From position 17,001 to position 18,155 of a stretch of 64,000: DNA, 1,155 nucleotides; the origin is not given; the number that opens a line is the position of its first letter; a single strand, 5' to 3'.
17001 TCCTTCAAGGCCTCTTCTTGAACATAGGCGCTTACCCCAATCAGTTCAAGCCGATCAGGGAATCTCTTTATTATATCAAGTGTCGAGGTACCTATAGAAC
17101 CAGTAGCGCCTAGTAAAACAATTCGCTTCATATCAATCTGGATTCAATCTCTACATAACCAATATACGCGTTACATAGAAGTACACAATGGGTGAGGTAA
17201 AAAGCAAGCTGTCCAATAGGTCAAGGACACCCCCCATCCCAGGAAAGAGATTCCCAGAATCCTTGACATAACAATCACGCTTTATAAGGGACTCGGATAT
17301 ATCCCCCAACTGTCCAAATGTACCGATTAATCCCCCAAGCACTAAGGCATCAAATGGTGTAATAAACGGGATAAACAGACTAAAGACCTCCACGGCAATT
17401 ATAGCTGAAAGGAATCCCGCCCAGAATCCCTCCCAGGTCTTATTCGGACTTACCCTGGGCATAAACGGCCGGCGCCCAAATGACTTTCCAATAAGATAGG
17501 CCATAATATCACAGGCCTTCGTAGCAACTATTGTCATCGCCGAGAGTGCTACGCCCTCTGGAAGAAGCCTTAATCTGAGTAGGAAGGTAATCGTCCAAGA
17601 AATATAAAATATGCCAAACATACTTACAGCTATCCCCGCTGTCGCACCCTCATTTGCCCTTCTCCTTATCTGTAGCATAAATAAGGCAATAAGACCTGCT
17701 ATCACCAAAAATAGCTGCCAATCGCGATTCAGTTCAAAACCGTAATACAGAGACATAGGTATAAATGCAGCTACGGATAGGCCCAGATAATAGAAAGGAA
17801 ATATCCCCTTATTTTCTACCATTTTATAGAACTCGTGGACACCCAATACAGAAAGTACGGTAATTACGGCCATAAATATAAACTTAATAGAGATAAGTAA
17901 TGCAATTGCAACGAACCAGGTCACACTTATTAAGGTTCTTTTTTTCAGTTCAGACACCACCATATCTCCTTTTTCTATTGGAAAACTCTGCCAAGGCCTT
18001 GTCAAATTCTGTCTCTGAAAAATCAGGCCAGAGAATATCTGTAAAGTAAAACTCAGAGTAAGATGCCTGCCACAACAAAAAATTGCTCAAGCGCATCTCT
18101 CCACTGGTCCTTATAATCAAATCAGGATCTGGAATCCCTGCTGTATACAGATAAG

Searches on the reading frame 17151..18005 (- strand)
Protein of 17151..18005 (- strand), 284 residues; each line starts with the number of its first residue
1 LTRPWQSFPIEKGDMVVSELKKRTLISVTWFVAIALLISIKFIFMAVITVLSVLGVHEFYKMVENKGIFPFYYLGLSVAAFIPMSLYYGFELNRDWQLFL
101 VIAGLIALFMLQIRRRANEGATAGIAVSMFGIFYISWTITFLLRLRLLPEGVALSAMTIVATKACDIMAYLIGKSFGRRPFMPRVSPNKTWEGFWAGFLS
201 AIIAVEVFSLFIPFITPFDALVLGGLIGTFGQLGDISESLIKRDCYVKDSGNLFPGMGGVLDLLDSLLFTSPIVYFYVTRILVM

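Call 41: search_protein_families(library=ncbifam, proteins=[window:17151-18005:-], max_evalue=0.00001)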
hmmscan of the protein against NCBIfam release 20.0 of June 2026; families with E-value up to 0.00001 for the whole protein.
window:17151-18005:- (284 aa): 1 family
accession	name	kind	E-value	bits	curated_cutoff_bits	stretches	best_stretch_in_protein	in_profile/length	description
NF008635.0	PRK11624.1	equivalog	1.4e-23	83.7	385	1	158-274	157-274/285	phosphatidate cytidylyltransferase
